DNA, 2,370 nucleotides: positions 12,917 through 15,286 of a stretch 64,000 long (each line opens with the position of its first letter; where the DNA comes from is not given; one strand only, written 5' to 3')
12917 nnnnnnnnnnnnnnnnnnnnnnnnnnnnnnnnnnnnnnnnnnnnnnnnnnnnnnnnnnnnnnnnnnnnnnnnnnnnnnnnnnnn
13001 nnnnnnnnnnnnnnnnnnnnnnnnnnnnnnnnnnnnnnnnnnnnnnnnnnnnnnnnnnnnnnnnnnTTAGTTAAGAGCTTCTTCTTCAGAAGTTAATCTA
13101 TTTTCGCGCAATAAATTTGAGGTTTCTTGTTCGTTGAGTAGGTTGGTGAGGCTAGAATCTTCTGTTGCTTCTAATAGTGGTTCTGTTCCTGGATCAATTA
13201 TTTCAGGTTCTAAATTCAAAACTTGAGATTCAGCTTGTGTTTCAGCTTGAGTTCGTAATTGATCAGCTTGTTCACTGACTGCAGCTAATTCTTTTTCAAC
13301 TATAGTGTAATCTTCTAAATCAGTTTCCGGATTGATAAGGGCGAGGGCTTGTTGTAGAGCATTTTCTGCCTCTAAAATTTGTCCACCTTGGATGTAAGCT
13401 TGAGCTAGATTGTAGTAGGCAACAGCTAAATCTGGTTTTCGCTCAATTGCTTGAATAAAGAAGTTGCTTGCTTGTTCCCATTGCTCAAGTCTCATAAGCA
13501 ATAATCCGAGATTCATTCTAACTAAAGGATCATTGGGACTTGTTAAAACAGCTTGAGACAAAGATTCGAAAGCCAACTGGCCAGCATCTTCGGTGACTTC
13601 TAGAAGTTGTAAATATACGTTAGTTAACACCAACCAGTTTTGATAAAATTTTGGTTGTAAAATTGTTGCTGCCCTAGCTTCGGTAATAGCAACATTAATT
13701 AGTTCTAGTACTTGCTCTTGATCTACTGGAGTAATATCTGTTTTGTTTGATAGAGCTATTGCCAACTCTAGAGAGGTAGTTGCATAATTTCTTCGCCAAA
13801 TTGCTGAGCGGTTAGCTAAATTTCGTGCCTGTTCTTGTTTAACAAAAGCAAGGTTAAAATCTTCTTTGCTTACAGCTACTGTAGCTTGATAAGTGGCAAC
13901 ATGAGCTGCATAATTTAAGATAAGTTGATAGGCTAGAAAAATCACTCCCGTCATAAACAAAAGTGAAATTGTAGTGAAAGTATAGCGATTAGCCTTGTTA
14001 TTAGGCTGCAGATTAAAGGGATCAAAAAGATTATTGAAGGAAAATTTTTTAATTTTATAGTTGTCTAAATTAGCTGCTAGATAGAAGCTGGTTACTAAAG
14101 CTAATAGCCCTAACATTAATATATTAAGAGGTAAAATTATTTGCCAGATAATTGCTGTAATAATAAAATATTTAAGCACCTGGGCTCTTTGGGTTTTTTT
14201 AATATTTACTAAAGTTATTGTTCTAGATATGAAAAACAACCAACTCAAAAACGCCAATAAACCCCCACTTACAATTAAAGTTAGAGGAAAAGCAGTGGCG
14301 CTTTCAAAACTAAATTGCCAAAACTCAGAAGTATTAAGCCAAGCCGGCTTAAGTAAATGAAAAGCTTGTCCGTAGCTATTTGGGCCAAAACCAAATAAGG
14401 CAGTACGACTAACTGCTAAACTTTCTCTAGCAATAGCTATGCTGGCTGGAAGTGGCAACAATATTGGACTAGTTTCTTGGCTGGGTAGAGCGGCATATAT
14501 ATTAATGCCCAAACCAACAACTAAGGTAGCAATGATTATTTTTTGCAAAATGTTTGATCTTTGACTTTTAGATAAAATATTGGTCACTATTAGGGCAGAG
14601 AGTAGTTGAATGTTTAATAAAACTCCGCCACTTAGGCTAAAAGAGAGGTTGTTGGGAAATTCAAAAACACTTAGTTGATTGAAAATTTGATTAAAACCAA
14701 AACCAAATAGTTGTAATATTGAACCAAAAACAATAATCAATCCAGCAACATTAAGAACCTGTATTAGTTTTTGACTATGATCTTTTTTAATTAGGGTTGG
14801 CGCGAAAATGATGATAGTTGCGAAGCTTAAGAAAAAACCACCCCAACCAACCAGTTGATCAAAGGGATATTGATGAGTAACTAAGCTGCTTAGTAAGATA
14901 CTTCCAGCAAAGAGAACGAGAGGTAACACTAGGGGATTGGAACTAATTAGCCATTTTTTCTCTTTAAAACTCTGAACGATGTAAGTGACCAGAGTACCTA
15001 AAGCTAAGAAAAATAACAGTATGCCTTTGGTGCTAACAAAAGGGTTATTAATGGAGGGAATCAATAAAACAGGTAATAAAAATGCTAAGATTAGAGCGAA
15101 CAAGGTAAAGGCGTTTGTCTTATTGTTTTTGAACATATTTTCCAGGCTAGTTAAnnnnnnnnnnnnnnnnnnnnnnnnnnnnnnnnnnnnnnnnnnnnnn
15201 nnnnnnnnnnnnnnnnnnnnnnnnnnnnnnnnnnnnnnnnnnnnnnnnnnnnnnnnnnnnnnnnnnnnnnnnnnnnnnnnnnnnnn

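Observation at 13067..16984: Wzy_C/O-antigen-ligase-family membrane protein with TPR tail divergently paired with three tandem type IV pilin genes: candidate pilin O-glycosylation module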

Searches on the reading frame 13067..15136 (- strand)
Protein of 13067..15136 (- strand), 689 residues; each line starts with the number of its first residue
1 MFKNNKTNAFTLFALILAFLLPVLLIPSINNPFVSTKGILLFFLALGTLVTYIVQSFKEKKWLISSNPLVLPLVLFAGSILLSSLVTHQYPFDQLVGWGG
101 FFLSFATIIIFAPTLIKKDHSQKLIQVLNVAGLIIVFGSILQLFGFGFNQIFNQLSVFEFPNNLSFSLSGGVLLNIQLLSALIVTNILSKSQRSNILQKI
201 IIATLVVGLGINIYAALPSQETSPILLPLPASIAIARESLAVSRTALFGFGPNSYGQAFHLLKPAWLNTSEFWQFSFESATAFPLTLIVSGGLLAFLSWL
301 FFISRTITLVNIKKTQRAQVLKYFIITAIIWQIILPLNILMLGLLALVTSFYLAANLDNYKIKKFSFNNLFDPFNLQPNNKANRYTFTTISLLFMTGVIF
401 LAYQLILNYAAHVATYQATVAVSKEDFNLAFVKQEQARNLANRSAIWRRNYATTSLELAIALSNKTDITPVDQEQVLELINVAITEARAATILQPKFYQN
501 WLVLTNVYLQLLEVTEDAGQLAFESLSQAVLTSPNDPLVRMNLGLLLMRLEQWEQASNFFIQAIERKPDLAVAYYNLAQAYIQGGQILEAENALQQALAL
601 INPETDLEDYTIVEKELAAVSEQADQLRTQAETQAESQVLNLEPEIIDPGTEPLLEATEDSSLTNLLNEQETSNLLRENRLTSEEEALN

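Call 3: search_protein_families(library=pfam, proteins=[window:13067-15136:-], max_evalue=0.1)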
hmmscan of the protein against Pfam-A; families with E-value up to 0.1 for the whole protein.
window:13067-15136:- (689 aa): 17 families
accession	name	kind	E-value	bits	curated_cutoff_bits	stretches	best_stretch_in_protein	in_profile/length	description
PF00515.34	TPR_1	-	1.9e-09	37.3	27.8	2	540-569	4-33/34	Tetratricopeptide repeat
PF07719.23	TPR_2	-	3.8e-09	36.4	27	2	572-600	2-30/34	Tetratricopeptide repeat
PF14559.12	TPR_19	-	9e-09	36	25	2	560-599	14-53/68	Tetratricopeptide repeat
PF13181.12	TPR_8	-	3.4e-08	33.5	25.7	1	573-600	3-30/34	Tetratricopeptide repeat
PF13424.12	TPR_12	-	3.7e-08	33.9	30.1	1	541-600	7-74/77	Tetratricopeptide repeat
PF13431.12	TPR_17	-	6.7e-08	32.7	24.4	1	560-591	2-33/34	Tetratricopeptide repeat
PF13414.12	TPR_11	-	1.1e-07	31.9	26.8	1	548-583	5-40/42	TPR repeat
PF13371.12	TPR_9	-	1.3e-05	25.6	35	1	521-573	13-65/73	Tetratricopeptide repeat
PF13176.12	TPR_7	-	5.8e-05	23.3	27.9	0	542-568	4-32/36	Tetratricopeptide repeat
PF13432.12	TPR_16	-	0.00021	22.1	32.7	1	542-599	2-59/65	Tetratricopeptide repeat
PF13374.12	TPR_10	-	0.00021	21.6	27.5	0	571-600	2-31/42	Tetratricopeptide repeat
PF23914.1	TPR_CcmH_CycH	-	0.0004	20.7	42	1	494-604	46-154/158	Cytochrome c-type biogenesis protein H TPR domain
PF12895.13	ANAPC3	-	0.00046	20.9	27.2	1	530-596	15-81/82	Anaphase-promoting complex, cyclosome, subunit 3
PF13428.12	TPR_14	-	0.00092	20.1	23.5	0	541-580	5-44/44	Tetratricopeptide repeat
PF13174.12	TPR_6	-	0.0078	17.2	26.3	0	573-598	2-27/33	Tetratricopeptide repeat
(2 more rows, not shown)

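Call 4: search_protein_families(library=ncbifam, proteins=[window:13067-15136:-], max_evalue=0.1)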
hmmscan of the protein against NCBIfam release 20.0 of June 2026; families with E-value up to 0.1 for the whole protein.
window:13067-15136:- (689 aa): 15 families
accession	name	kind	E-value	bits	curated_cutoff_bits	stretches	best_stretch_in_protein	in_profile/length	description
NF033920.0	C39_PA2778_fam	equivalog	8.7e-09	35.2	150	1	520-600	173-253/255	PA2778 family cysteine peptidase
NF040959.1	MamA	equivalog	1.1e-08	34.8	200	1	520-604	88-171/204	magnetosome protein MamA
TIGR02521.1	type_IV_pilW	equivalog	1.1e-07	31.6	154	1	482-613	49-176/234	type IV pilus biogenesis/stability protein PilW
TIGR02917.1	PEP_TPR_lipo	equivalog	2.3e-07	29.1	312.2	1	522-618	348-443/899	XrtA/PEP-CTERM system TPR-repeat protein PrsT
TIGR00540.1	TPR_hemY_coli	hypoth_equivalog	2.4e-07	29.9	142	1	487-597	278-385/385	heme biosynthesis-associated TPR protein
TIGR02552.1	LcrH_SycD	equivalog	5.8e-07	29.3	104.8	1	541-612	56-124/136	SycD/LcrH family type III secretion system chaperone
NF008017.0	PRK10747.1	equivalog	3.2e-05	23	608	1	515-599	307-389/398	protoheme IX biogenesis protein HemY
NF033758.1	gliding_GltE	equivalog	0.00041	19.4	225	1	483-598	173-283/411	adventurous gliding motility TPR repeat lipoprotein GltE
TIGR04510.1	mod_pep_cyc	subfamily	0.0006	18.4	400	1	529-600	390-461/814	putative peptide modification system cyclase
NF047558.1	TPR_END_plus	domain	0.003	17.5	32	1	573-600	1-28/56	TPR end-of-group domain-containing protein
NF033762.1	social_mot_Tgl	equivalog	0.0037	16.7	225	1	520-598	48-127/252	social motility TPR repeat lipoprotein Tgl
NF052400.1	M48_BAM_BepA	equivalog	0.0064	15.3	570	1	548-636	352-438/483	beta-barrel assembly-enhancing protease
NF052415.1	T3SS_chap_SctY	equivalog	0.013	16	70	1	532-599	35-105/106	type III secretion apparatus assembly chaperone SctY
NF040561.1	PrimPol_Msp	equivalog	0.04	12.5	200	1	522-624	10-115/515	CRISPR-associated primase-polymerase type A1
TIGR02566.1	cas_Csy3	equivalog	0.091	12.1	157.55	0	404-467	102-165/341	type I-F CRISPR-associated protein Csy3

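Call 6: find_homologous_proteins(query=window:13067-15136:-, max_evalue=0.001)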
Query window:13067-15136:- (689 aa): 42 proteins with E <= 0.001 among 8000 candidates.
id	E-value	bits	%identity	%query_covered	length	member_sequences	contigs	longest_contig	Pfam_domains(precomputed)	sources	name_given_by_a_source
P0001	0.0e+0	1461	100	100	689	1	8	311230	PF14559.13,PF13431.13,PF13414.13,PF00515.35,PF13424.13,PF13181.13,PF07719.24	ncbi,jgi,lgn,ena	-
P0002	0.0e+0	1459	100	100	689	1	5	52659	PF14559.13,PF13431.13,PF13414.13,PF00515.35,PF13424.13,PF13181.13,PF07719.24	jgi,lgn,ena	-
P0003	0.0e+0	1424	97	100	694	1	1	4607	PF14559.13,PF13431.13,PF13414.13,PF13371.13,PF00515.35,PF13424.13,PF13181.13,PF07719.24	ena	-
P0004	0.0e+0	1399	95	100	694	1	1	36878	PF14559.13,PF13431.13,PF13414.13,PF13371.13,PF00515.35,PF13424.13,PF13181.13,PF07719.24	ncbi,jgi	jgi:tetratricopeptide (TPR) repeat protein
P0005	0.0e+0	1398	95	100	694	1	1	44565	PF14559.13,PF13431.13,PF13414.13,PF13371.13,PF00515.35,PF13424.13,PF13181.13,PF07719.24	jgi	-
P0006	0.0e+0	1396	94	100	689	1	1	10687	PF14559.13,PF13431.13,PF13414.13,PF00515.35,PF13424.13,PF13181.13,PF07719.24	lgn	-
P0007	0.0e+0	1221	83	100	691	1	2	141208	PF14559.13,PF13431.13,PF13414.13,PF00515.35,PF13424.13,PF07719.24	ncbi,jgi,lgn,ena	jgi:tetratricopeptide (TPR) repeat protein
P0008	0.0e+0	1091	72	100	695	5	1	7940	PF14559.13,PF13431.13,PF13414.13,PF00515.35,PF07719.24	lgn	-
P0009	0.0e+0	1090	74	100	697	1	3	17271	PF14559.13,PF13431.13,PF13414.13,PF00515.35,PF13424.13,PF13181.13,PF07719.24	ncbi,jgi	jgi:tetratricopeptide (TPR) repeat protein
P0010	0.0e+0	1076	72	100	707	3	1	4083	PF14559.13,PF13431.13,PF13414.13,PF00515.35,PF13181.13,PF07719.24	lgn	-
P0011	0.0e+0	1072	70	100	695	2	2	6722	PF14559.13,PF13431.13,PF13414.13,PF00515.35,PF13424.13,PF13181.13,PF07719.24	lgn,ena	-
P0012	0.0e+0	1065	70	100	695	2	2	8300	PF13431.13,PF13414.13,PF00515.35,PF13181.13,PF07719.24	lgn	-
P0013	0.0e+0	1059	71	100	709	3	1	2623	PF14559.13,PF13414.13,PF00515.35,PF13424.13,PF13181.13,PF07719.24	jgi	jgi:tetratricopeptide (TPR) repeat protein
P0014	0.0e+0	1037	70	100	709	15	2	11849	PF14559.13,PF13431.13,PF13414.13,PF00515.35,PF13181.13,PF07719.24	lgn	-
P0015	0.0e+0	1029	69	100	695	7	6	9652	PF14559.13,PF13431.13,PF00515.35,PF13181.13,PF07719.24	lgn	-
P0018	3.1e-294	996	65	100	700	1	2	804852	PF14559.13,PF13431.13,PF23914.2,PF13414.13,PF00515.35,PF13428.13,PF13181.13,PF07719.24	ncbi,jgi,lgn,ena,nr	ncbi:MAG: tetratricopeptide repeat protein [Candidatus Pacebacteria bacterium]|nr:tetratricopeptide 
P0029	1.9e-165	570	43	99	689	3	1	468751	PF14559.13,PF23914.2,PF13414.13,PF12895.14,PF13432.13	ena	-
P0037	6.6e-79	284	29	96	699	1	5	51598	PF14559.13,PF13431.13,PF13414.13,PF00515.35,PF12895.14,PF13424.13,PF21033.5,PF13432.13,PF13181.13,PF07719.24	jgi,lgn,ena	jgi:tetratricopeptide (TPR) repeat protein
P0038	1.6e-9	55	22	52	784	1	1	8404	PF14559.13,PF13431.13,PF13414.13,PF00515.35,PF12895.14,PF13432.13,PF13428.13,PF13181.13,PF07719.24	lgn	-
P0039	1.8e-6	45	23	52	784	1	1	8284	PF14559.13,PF13431.13,PF13414.13,PF00515.35,PF12895.14,PF13424.13,PF13432.13,PF13428.13,PF13181.13,PF07719.24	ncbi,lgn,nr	ncbi:tetratricopeptide repeat protein [Patescibacteria group bacterium]|nr:MAG: tetratricopeptide re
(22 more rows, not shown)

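Call 12: search_solved_structures(query=A1, max_evalue=10)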
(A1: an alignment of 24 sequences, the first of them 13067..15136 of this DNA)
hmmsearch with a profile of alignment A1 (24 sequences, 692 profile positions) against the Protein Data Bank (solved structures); distinct sequences matched with E-value up to 10: 285 (the best 60 are shown).
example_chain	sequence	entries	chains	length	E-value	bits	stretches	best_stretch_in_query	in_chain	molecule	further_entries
9qhb_A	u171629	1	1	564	1.6e-73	251.4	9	493-600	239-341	Engineered tetratricopeptide repeat protein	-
7ntf_A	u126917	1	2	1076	5.3e-39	137.3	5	483-604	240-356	Isoform 1 of UDP-N-acetylglucosamine--peptide N-acetylglucosaminyltransferase 110 kDa subu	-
7yea_A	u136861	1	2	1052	5.9e-39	137.1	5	483-604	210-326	UDP-N-acetylglucosamine--peptide N-acetylglucosaminyltransferase 110 kDa subunit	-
7yeh_B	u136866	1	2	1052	6.3e-39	137.1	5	483-604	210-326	UDP-N-acetylglucosamine--peptide N-acetylglucosaminyltransferase 110 kDa subunit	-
8bu0_A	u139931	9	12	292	3e-38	134.8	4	494-600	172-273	Consensus tetratricopeptide repeat protein | Crystal structure of an 8-repeat consensus TPR superhelix with Zinc. | Monomer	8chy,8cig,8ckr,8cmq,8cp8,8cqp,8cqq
6eou_A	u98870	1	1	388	1.1e-34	123.1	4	483-605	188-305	UDP-N-acetylglucosamine--peptide N-acetylglucosaminyltransferase 110 kDa subunit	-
1w3b_A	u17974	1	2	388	1.2e-34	122.9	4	483-605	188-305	UDP-N-ACETYLGLUCOSAMINE--PEPTIDE N-ACETYLGLUCOSAMINYLTRANSFERASE 110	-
9qhc_A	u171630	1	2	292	3.1e-32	114.9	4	493-600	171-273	Engineered tetratricopeptide repeat protein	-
2fo7_A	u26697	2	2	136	1.1e-18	70.2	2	534-600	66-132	SYNTHETIC CONSENSUS TPR PROTEIN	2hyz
8ch0_A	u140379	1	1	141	1.2e-18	70.1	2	534-600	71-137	Consensus tetratricopeptide repeat protein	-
3lca_A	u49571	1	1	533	4.9e-14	54.8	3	507-598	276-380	Protein TOM71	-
3fp2_A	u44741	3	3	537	5e-14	54.7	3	507-598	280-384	TPR repeat-containing protein YHR117W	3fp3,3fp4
7obi_A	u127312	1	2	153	6.4e-14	54.4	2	518-606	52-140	CTPR-rv4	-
6xt9_D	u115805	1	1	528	7.4e-14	54.2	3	521-598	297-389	Bardet-Biedl syndrome 4 protein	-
6vfi_B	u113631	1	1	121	1.1e-13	53.6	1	520-600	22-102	O43_dn18B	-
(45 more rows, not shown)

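Call 16: find_encoding_contigs(protein=P0018, flank=6000, max_places=2)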
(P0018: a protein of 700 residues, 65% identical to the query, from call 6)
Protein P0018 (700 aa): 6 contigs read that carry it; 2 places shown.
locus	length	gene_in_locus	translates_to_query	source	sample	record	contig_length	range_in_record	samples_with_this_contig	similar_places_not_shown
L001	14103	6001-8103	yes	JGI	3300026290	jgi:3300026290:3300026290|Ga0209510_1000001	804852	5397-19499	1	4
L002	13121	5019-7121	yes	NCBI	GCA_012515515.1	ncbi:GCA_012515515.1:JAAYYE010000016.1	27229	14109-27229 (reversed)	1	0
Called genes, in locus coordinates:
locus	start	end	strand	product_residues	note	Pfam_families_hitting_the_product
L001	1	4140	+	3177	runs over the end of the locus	?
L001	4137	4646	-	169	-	PF07963:N_methyl (weak)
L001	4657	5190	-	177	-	PF07963:N_methyl, PF08334:T2SSG (weak)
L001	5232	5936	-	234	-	-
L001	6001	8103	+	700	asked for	PF13431:TPR_17 (faint), PF23914:TPR_CcmH_CycH (faint), PF00515:TPR_1 (faint), PF07719:TPR_2 (faint), PF13181:TPR_8 (faint), PF13428:TPR_14 (faint), PF13414:TPR_11 (faint), PF14559:TPR_19 (faint)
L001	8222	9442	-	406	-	PF01018:GTP1_OBG, PF01926:MMR_HSR1, PF02421:FeoB_N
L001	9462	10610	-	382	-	PF01476:LysM, PF23473:LysM3_LYK4_5 (weak), PF01551:Peptidase_M23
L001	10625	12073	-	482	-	PF07497:Rho_RNA_bind, PF00006:ATP-synt_ab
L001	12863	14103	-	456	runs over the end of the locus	PF13401:AAA_22 (faint), PF18073:Zn_ribbon_LapB, PF13481:AAA_25, PF03796:DnaB_C (faint), PF06745:ATPase, PF13541:ChlI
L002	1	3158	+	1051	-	PF05658:YadA_head (weak), PF13884:Peptidase_S74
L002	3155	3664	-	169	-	PF07963:N_methyl (weak)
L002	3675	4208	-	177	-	PF07963:N_methyl, PF08334:T2SSG (weak)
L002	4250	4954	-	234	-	-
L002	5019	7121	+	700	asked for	PF13431:TPR_17 (faint), PF23914:TPR_CcmH_CycH (faint), PF00515:TPR_1 (faint), PF07719:TPR_2 (faint), PF13181:TPR_8 (faint), PF13428:TPR_14 (faint), PF13414:TPR_11 (faint), PF14559:TPR_19 (faint)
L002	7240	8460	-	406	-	PF01018:GTP1_OBG, PF01926:MMR_HSR1, PF02421:FeoB_N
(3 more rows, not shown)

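Call 17: find_encoding_contigs(protein=P0029, flank=6000, max_places=2)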
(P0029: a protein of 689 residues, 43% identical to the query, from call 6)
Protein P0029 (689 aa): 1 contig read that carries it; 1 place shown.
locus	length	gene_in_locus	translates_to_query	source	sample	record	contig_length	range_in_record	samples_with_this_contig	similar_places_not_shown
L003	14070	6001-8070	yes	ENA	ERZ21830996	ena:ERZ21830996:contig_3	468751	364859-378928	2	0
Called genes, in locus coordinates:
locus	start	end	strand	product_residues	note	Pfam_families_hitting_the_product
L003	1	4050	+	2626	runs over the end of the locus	PF21722:Gly_rich_2, PF00054:Laminin_G_1 (faint), PF02210:Laminin_G_2 (weak), PF13385:Laminin_G_3, PF13385:Laminin_G_3, PF21722:Gly_rich_2, PF13385:Laminin_G_3, PF25788:Ig_Rha78A_N, +1 more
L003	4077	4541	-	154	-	PF07963:N_methyl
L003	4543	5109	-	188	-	PF07963:N_methyl, PF08334:T2SSG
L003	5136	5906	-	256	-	PF07963:N_methyl (weak), PF22434:PilW_C (weak)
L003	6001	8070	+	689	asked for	PF23914:TPR_CcmH_CycH (weak), PF12895:ANAPC3 (weak), PF14559:TPR_19, PF13432:TPR_16 (faint), PF13414:TPR_11 (weak)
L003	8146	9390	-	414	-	PF01018:GTP1_OBG, PF01926:MMR_HSR1, PF02421:FeoB_N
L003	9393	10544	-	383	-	PF01476:LysM, PF23473:LysM3_LYK4_5 (faint), PF01551:Peptidase_M23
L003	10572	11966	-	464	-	PF07497:Rho_RNA_bind, PF00006:ATP-synt_ab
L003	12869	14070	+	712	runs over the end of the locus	PF26449:DUF8128, PF01935:DUF87, PF10412:TrwB_AAD_bind, PF12696:TraG-D_C (weak)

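Call 18: find_encoding_contigs(protein=P0037, flank=6000, max_places=2)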
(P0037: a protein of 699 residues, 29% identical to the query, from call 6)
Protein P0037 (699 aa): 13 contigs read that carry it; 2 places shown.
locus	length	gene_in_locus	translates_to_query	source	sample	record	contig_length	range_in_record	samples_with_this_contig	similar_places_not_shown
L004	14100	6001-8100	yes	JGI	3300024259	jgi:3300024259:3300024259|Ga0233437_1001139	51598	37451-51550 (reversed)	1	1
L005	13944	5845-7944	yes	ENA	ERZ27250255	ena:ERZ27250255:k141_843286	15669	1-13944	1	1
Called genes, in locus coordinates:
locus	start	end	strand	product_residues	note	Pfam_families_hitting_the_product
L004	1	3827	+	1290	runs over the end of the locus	?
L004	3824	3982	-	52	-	-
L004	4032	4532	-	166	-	PF07963:N_methyl (faint)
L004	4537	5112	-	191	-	PF07963:N_methyl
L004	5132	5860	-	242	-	-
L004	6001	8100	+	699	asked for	PF13431:TPR_17 (faint), PF21033:RMD1-3 (faint), PF00515:TPR_1 (faint), PF07719:TPR_2 (faint), PF12895:ANAPC3 (weak), PF13181:TPR_8 (faint), PF13414:TPR_11 (weak), PF14559:TPR_19 (weak), +2 more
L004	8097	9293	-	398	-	PF01018:GTP1_OBG, PF01926:MMR_HSR1, PF02421:FeoB_N (weak)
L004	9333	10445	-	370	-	PF01476:LysM, PF01551:Peptidase_M23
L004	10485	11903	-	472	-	PF07497:Rho_RNA_bind, PF00006:ATP-synt_ab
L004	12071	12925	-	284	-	PF04203:Sortase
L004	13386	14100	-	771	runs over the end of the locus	-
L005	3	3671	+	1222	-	?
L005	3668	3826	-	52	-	-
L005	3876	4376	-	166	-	PF07963:N_methyl (faint)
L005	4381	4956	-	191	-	PF07963:N_methyl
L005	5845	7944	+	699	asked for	PF13431:TPR_17 (faint), PF21033:RMD1-3 (faint), PF00515:TPR_1 (faint), PF07719:TPR_2 (faint), PF12895:ANAPC3 (weak), PF13181:TPR_8 (faint), PF13414:TPR_11 (weak), PF14559:TPR_19 (weak), +2 more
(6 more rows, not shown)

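Call 19: find_encoding_contigs(protein=P0039, flank=6000, max_places=2)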
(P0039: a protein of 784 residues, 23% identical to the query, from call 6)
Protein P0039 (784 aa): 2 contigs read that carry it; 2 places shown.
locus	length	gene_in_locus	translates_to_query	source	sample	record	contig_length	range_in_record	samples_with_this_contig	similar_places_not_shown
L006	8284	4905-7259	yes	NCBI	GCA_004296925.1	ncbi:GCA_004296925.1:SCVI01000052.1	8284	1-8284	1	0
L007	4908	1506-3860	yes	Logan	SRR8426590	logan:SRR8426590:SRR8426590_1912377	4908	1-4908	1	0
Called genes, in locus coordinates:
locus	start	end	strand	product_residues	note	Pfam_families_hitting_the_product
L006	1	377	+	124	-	PF00118:Cpn60_TCP1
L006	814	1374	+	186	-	PF04011:LemA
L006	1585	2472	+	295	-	PF01435:Peptidase_M48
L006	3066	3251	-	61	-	-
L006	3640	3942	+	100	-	PF08922:DUF1905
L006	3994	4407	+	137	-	PF08570:DUF1761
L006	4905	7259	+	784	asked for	PF13414:TPR_11 (faint), PF13431:TPR_17 (faint), PF13432:TPR_16 (faint), PF00515:TPR_1 (faint), PF07719:TPR_2 (faint), PF12895:ANAPC3 (faint), PF13181:TPR_8 (faint), PF14559:TPR_19, +2 more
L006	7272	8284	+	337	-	PF03023:MurJ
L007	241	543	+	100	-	PF08922:DUF1905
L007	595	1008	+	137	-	PF08570:DUF1761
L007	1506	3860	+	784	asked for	PF13414:TPR_11 (faint), PF13431:TPR_17 (faint), PF13432:TPR_16 (faint), PF00515:TPR_1 (faint), PF07719:TPR_2 (faint), PF12895:ANAPC3 (faint), PF13181:TPR_8 (faint), PF14559:TPR_19, +2 more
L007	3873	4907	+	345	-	?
